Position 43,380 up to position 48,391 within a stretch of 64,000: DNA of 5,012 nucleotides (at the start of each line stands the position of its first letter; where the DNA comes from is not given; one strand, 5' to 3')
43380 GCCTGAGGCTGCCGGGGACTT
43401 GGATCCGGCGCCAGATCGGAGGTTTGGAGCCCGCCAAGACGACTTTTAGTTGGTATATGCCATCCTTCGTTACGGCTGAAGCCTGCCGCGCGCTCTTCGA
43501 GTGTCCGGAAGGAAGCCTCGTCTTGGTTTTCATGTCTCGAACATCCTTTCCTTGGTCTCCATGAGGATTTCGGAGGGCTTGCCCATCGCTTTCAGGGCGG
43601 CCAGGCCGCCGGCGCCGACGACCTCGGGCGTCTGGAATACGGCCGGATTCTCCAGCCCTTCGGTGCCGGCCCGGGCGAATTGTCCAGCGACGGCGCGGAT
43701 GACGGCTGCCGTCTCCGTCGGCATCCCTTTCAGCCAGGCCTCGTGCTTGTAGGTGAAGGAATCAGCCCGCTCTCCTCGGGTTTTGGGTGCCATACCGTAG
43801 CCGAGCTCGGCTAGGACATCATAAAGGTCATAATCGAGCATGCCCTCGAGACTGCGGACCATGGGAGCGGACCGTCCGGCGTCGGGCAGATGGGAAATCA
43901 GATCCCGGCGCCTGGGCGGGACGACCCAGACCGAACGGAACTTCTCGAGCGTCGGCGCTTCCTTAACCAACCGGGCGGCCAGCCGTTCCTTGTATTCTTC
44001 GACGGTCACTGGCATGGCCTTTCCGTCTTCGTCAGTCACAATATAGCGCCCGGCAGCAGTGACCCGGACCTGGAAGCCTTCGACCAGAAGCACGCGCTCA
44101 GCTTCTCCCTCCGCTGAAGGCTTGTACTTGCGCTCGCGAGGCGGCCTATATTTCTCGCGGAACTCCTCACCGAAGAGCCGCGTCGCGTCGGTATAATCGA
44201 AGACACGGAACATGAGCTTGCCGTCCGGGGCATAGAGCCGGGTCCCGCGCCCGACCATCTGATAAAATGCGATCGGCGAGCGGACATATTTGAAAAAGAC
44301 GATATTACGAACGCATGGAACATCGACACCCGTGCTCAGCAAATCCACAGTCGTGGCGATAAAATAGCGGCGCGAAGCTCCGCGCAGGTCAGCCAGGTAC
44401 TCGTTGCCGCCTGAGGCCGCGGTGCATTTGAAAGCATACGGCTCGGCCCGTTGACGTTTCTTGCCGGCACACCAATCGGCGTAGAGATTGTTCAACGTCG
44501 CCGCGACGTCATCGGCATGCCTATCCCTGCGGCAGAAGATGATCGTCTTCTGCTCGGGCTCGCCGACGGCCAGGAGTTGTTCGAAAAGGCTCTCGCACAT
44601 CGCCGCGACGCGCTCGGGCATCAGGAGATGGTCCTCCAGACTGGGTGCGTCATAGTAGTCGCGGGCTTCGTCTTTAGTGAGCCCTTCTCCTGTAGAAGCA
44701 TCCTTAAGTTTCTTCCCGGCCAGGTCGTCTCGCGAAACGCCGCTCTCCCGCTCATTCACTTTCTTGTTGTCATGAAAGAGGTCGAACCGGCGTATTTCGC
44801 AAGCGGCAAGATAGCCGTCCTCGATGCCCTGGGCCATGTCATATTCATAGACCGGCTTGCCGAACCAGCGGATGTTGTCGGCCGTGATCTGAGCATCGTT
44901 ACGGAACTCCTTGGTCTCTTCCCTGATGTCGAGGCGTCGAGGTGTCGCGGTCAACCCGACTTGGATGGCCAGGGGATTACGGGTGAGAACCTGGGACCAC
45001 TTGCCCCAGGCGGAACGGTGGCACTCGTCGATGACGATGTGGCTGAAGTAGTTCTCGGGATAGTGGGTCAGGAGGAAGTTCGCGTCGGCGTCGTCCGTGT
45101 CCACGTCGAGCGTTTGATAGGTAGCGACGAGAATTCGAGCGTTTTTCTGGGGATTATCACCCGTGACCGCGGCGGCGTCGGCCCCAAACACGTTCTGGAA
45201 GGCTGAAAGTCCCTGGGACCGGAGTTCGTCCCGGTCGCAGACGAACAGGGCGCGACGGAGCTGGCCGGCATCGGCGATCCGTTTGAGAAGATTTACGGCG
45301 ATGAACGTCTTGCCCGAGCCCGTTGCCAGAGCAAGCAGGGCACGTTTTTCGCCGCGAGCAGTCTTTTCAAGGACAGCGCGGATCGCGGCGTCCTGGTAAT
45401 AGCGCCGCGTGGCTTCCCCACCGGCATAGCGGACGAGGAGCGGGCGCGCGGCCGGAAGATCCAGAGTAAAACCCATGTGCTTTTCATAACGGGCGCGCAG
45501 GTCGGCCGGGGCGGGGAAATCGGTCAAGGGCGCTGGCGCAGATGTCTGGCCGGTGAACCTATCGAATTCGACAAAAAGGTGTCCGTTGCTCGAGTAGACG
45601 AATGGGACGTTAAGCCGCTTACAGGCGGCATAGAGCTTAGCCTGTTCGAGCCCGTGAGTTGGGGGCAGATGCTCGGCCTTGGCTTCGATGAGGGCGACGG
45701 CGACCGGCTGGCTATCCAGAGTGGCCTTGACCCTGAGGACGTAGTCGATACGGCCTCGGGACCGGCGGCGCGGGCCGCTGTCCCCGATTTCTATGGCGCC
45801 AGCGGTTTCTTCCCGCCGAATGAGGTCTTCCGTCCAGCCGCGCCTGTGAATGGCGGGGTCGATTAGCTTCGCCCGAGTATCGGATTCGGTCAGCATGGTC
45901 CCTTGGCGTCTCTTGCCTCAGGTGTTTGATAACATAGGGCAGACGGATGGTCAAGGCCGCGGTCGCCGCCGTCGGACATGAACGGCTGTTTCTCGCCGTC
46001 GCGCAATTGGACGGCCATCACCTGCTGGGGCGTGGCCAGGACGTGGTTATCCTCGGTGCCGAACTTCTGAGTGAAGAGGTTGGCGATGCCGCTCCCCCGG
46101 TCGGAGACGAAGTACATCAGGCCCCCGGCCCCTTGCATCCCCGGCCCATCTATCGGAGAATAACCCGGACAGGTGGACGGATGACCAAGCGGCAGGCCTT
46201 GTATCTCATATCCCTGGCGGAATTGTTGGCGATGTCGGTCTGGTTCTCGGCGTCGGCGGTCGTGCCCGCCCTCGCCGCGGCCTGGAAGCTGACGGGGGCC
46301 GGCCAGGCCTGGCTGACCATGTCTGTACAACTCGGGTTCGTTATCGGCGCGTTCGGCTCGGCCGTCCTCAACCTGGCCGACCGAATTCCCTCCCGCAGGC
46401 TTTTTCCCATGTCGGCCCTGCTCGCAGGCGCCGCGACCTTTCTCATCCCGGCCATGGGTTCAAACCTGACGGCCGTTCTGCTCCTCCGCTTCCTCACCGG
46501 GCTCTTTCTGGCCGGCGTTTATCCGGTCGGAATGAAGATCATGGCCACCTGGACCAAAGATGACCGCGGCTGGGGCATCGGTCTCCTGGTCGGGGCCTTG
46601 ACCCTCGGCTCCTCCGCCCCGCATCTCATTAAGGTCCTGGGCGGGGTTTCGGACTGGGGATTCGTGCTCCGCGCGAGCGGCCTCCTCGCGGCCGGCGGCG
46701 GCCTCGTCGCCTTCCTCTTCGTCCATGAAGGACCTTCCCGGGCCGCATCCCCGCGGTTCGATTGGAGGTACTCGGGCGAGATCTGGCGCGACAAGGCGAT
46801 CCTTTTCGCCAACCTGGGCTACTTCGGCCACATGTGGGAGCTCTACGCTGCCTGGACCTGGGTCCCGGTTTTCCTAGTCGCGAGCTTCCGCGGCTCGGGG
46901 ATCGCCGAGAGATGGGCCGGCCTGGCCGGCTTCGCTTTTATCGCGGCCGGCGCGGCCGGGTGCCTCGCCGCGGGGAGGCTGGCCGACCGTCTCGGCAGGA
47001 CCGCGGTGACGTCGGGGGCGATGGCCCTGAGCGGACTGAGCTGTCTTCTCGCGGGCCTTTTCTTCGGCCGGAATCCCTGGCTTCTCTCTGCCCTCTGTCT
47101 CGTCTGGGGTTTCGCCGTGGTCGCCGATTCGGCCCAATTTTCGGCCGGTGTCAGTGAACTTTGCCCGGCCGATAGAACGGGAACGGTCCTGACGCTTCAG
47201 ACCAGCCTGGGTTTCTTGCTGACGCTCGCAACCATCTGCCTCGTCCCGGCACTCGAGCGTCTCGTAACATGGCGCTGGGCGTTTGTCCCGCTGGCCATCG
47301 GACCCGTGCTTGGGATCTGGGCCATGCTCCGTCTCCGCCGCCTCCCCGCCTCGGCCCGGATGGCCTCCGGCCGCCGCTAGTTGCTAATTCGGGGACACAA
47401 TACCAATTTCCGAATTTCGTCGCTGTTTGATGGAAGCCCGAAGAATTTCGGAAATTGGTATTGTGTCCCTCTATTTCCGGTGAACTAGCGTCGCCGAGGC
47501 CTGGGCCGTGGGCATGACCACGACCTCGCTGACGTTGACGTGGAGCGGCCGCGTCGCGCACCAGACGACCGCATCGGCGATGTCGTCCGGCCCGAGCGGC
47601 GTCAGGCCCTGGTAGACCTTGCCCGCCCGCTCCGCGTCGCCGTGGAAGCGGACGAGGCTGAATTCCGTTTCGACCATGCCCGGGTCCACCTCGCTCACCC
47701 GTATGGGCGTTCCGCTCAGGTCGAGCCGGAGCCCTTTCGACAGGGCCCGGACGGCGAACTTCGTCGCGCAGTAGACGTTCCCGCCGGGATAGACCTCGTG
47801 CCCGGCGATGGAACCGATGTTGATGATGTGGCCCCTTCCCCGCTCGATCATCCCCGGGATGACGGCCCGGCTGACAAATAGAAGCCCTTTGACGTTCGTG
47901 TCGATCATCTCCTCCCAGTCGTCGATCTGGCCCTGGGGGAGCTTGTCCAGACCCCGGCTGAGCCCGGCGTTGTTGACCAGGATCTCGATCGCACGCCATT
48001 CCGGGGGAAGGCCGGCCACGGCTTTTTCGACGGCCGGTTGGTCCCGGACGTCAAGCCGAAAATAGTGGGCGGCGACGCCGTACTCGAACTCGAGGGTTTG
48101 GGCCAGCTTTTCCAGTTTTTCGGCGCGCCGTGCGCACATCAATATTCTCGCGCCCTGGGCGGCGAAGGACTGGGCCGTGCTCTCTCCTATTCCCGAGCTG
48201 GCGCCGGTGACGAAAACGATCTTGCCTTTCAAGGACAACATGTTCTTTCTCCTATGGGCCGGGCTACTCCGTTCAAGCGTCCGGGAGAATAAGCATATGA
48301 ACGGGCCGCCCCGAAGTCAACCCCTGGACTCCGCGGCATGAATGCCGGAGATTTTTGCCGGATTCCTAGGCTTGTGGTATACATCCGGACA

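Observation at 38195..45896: Lower-GC defence island: type I R-M operon interrupted by a RhuM-Fic fusion and a PRiA4_ORF3 gene, plus an adjacent AbrB/PIN toxin-antitoxin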

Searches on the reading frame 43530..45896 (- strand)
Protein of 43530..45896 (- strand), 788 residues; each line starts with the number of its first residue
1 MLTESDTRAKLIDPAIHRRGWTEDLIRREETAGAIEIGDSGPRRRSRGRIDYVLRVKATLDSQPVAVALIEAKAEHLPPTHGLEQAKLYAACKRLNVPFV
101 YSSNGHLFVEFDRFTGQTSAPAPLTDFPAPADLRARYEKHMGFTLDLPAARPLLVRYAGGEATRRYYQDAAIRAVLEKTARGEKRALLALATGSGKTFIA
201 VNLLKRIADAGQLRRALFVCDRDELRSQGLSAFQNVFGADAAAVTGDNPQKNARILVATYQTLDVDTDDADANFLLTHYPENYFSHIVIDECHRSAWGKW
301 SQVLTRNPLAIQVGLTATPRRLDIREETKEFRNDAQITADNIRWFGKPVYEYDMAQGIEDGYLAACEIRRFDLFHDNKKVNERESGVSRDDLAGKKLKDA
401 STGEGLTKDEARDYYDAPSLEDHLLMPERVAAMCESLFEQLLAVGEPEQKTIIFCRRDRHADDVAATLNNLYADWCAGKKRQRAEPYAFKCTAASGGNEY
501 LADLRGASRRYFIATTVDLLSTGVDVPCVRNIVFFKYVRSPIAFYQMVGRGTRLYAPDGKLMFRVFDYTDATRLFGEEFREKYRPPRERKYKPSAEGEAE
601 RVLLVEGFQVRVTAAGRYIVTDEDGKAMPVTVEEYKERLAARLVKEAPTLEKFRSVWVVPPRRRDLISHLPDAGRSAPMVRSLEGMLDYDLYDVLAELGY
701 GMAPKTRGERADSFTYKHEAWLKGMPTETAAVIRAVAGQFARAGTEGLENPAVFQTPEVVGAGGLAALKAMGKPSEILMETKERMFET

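Call 3: search_protein_families(library=pfam, proteins=[window:43530-45896:-], max_evalue=0.01)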
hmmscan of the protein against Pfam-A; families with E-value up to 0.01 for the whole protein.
window:43530-45896:- (788 aa): 6 families
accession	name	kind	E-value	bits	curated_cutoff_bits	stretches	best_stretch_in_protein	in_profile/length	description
PF04851.21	ResIII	-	2.3e-34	119.1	22.5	1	164-321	4-164/164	Type III restriction enzyme, res subunit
PF18766.7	SWI2_SNF2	-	2.4e-16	60.5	26.7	1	167-364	1-186/221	SWI2/SNF2 ATPase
PF00270.35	DEAD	-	1.3e-09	38.5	26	1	167-319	3-160/167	DEAD/DEAH box helicase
PF00271.37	Helicase_C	-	1.4e-07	32.2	23.5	1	440-553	8-108/110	Helicase conserved C-terminal domain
PF08463.15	EcoEI_R_C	-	4.6e-06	27.3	24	1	633-776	1-150/163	EcoEI R protein C-terminal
PF04313.20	HSDR_N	-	0.0035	17.6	25.1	0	46-117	124-196/198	Type I restriction enzyme R protein N terminus (HSDR_N)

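Call 4: search_protein_families(library=padloc, proteins=[window:43530-45896:-], max_evalue=0.001)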
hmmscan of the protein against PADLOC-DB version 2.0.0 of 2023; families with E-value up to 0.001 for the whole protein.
window:43530-45896:- (788 aa): 16 families
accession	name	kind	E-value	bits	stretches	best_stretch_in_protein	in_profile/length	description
PDLC03049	REase_I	-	7.4e-90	300.1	2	2-578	9-548/807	Type I restriction enzyme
PDLC03042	REase_I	-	1.8e-38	129.6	1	161-572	442-848/1170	Type I restriction enzyme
PDLC03047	REase_I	-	2.2e-38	129.7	1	4-581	199-735/1107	Type I restriction enzyme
PDLC02707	PbeA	-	6.3e-21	72.6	1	162-568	251-629/672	PbeA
PDLC03659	mREase_IV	-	8.8e-18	61.6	1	169-344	225-395/945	Type IV methyl-directed restriction enzyme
PDLC03658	mREase_IV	-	1.5e-15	54.1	2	168-323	227-375/953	Type IV methyl-directed restriction enzyme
PDLC02704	PbeA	-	1.8e-15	54.5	1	163-550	254-627/682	PbeA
PDLC03048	REase_I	-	9.5e-13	45.1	1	167-384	244-465/976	Type I restriction enzyme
PDLC02706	PbeA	-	1.6e-08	31.6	1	164-364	270-469/722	PbeA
PDLC03050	REase_I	-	3.9e-08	31.3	1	600-755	28-176/219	Type I restriction enzyme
PDLC02703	PbeA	-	2.8e-07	27.5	1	166-367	249-442/626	PbeA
PDLC03597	REase_MTase_IIG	-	4.1e-07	25.9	1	163-232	167-236/1646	Type IIG restriction enzyme-methyltransferase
PDLC03045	REase_I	-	5.7e-07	25.9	1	167-385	261-485/995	Type I restriction enzyme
PDLC03928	PsyrT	-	8.4e-05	19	1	500-562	283-343/689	-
PDLC04986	PDC-S28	-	0.00069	16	1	168-293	39-160/831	-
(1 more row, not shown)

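Call 15: search_protein_families(library=ncbifam, proteins=[window:43530-45896:-], max_evalue=0.001)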
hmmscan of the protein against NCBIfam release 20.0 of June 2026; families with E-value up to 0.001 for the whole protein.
window:43530-45896:- (788 aa): 8 families
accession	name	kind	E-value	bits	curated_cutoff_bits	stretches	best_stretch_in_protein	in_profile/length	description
NF046051.1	restrict_EcoAI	equivalog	9.3e-132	440.9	550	1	2-773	1-751/768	EcoAI/FtnUII family type I restriction enzme subunit R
NF008521.0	PRK11448.1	equivalog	1.1e-52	179.3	729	2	343-570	600-816/1123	type I restriction-modification system endonuclease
NF053632.1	heli_RadD_YejH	equivalog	1.4e-21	76.4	720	2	165-370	4-201/573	DNA repair helicase RadD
TIGR04095.1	dnd_restrict_1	equivalog_domain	2.8e-13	49.7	600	1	164-569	9-396/451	DNA phosphorothioation system restriction enzyme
TIGR00348.1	hsdR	subfamily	3.2e-11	42.5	284.55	1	165-361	244-440/674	HsdR family type I site-specific deoxyribonuclease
NF010337.0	PRK13766.1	equivalog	1.6e-09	36.5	610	1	164-301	17-149/781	Hef nuclease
NF045503.1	repair_heli_XPB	equivalog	2.6e-05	23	610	1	161-327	181-343/548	DNA repair helicase XPB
NF003673.1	PRK05298.1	equivalog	0.00038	18.9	743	0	168-237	14-78/653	excinuclease ABC subunit UvrB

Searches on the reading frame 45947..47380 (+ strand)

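Call 10: search_protein_families(library=pfam, proteins=[window:45947-47380:+], max_evalue=0.001)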
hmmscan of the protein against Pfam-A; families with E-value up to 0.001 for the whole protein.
window:45947-47380:+ (477 aa): 1 family
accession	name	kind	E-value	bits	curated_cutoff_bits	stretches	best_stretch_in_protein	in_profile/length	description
PF07690.21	MFS_1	-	3.1e-31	109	33.4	2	89-424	2-341/347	Major Facilitator Superfamily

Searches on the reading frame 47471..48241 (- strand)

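Call 10: search_protein_families(library=pfam, proteins=[window:47471-48241:-], max_evalue=0.001)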
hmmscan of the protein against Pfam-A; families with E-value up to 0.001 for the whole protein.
window:47471-48241:- (256 aa): 4 families
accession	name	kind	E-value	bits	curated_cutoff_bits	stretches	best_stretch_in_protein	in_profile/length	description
PF00106.31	adh_short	-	4.2e-56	190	26.6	1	7-194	1-186/195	short chain dehydrogenase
PF13561.12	adh_short_C2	-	1.3e-39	136.6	27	1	13-229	1-217/236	Enoyl-(Acyl carrier protein) reductase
PF08659.16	KR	-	7.6e-12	46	22.6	1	9-169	3-161/180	KR domain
PF01370.27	Epimerase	-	0.0005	20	20.9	0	9-80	1-65/240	NAD dependent epimerase/dehydratase family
